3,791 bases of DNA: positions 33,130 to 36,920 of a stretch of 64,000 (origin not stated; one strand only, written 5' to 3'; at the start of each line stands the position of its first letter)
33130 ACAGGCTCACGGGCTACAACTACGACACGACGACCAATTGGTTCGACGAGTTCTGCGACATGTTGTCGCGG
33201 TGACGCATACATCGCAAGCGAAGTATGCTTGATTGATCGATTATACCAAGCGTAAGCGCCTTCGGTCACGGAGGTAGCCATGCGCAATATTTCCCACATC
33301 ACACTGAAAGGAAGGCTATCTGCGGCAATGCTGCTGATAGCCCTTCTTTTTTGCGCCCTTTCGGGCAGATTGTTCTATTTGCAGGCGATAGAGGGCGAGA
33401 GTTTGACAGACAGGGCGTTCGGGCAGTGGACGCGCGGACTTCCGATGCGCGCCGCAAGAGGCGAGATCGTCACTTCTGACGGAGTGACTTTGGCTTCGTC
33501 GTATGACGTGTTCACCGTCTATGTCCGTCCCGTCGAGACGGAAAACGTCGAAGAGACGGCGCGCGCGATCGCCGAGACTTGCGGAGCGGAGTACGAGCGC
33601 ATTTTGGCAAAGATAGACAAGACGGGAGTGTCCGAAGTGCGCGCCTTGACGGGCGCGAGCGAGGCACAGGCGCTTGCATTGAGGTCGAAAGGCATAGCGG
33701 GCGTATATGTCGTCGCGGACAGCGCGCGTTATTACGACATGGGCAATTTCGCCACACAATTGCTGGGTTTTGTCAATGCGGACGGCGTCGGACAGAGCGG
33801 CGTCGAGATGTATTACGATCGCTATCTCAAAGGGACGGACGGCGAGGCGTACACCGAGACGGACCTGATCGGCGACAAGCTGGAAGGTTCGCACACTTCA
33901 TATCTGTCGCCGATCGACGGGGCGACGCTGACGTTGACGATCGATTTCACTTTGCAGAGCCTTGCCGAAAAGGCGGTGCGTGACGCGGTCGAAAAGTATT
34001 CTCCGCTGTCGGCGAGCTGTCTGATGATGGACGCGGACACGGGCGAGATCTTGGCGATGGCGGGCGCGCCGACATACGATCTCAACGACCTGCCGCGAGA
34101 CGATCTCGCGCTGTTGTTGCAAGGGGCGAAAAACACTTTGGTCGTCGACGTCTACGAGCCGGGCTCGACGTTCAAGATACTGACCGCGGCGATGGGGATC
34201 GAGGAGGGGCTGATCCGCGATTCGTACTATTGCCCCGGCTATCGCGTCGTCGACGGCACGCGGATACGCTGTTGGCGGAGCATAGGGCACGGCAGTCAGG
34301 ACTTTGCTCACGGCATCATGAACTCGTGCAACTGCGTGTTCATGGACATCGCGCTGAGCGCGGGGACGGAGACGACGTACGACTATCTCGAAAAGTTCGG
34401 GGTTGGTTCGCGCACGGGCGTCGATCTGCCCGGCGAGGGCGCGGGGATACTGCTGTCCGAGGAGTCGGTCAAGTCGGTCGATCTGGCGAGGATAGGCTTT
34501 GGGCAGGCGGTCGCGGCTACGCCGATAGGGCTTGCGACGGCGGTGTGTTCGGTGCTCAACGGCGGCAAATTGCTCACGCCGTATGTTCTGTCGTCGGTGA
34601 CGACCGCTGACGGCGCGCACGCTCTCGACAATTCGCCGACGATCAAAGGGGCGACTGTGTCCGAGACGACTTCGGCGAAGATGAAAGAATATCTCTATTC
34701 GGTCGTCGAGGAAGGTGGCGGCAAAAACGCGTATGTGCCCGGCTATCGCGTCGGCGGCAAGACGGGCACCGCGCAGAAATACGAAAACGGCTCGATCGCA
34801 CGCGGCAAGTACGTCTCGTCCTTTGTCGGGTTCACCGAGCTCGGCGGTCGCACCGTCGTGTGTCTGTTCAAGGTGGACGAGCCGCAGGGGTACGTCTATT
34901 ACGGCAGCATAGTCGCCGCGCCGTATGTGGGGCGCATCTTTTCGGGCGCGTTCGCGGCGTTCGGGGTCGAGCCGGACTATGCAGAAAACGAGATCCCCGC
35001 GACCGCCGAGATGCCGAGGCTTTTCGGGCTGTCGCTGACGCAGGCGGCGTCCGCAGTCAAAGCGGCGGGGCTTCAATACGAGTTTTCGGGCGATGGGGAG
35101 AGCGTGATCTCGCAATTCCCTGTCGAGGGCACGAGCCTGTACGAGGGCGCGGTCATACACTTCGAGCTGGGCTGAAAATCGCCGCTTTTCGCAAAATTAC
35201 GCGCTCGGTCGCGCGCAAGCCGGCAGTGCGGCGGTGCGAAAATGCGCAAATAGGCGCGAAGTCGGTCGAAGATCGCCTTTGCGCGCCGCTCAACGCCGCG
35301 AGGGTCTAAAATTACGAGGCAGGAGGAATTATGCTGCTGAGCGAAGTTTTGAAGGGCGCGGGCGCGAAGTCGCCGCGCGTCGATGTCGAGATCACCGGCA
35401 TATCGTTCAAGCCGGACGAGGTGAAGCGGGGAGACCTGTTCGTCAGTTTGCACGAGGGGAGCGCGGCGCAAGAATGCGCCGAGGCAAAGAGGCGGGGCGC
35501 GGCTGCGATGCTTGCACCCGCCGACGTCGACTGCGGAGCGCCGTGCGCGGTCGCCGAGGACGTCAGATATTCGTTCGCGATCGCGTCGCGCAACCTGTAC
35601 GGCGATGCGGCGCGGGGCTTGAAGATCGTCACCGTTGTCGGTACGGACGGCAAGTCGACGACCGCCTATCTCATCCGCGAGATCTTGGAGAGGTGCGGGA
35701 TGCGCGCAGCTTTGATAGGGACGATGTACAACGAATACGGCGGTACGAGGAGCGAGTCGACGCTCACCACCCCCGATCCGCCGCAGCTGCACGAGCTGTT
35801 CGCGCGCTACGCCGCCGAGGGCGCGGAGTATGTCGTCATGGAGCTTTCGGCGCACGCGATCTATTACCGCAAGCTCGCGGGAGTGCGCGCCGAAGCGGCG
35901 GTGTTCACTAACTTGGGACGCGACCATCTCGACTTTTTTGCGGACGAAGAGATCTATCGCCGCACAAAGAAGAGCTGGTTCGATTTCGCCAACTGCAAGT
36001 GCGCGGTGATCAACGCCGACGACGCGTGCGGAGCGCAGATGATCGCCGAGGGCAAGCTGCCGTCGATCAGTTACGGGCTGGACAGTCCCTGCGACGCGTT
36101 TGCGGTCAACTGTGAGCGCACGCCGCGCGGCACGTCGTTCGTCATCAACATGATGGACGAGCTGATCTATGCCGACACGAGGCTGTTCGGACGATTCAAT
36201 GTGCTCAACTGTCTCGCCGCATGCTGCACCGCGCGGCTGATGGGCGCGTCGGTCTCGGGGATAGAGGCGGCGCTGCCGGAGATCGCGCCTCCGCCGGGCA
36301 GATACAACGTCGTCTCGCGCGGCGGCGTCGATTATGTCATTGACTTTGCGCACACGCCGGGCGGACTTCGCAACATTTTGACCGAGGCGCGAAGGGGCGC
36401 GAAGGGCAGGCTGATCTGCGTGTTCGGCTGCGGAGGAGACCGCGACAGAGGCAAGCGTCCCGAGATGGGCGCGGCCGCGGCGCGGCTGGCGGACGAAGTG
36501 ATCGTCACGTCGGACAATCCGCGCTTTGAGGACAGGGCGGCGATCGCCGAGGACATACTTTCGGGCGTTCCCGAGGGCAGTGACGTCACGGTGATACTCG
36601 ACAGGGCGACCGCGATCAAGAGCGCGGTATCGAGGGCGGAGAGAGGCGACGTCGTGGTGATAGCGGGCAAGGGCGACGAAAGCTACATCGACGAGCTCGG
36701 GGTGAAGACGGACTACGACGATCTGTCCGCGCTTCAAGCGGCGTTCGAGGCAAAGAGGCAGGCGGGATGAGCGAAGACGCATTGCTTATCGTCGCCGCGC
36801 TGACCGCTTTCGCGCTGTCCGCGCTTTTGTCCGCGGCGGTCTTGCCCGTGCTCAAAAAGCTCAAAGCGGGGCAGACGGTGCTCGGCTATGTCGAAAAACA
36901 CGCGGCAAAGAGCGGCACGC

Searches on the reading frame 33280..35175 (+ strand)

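Call 88: search_protein_families(library=pfam, proteins=[window:33280-35175:+], max_evalue=0.00001)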
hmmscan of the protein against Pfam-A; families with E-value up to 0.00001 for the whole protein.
window:33280-35175:+ (631 aa): 3 families
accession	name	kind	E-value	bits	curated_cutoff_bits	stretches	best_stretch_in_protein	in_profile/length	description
PF00905.27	Transpeptidase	-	1.5e-65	221.8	22.1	1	246-554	2-298/299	Penicillin binding protein transpeptidase domain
PF03717.20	PBP_dimer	-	1.6e-16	61.7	24.4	1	57-201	3-176/180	Penicillin-binding Protein dimerisation domain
PF03793.24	PASTA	-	1.8e-07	31.4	23.2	1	577-629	2-61/64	PASTA domain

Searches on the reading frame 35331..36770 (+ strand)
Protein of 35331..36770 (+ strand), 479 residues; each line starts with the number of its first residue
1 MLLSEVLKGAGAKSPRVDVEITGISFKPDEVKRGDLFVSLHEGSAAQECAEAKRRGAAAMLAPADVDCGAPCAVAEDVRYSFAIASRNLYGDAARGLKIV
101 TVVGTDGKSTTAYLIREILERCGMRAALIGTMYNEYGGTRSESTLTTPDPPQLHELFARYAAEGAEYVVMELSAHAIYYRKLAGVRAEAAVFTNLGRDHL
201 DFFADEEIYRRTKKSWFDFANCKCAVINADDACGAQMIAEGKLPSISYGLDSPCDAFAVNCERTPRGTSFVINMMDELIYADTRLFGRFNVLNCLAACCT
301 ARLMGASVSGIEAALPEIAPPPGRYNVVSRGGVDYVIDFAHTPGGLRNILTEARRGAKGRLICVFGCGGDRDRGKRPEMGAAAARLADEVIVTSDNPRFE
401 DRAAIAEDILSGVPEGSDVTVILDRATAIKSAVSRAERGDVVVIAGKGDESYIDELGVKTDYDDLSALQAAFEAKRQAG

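Call 88: search_protein_families(library=pfam, proteins=[window:35331-36770:+], max_evalue=0.00001)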
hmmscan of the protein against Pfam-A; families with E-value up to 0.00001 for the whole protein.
window:35331-36770:+ (479 aa): 2 families
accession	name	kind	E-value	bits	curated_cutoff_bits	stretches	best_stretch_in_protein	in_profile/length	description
PF08245.18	Mur_ligase_M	-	1.8e-42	146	24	1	102-301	1-200/200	Mur ligase middle domain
PF02875.26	Mur_ligase_C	-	2.2e-33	116.2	28.4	1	323-448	1-127/127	Mur ligase, glutamate ligase domain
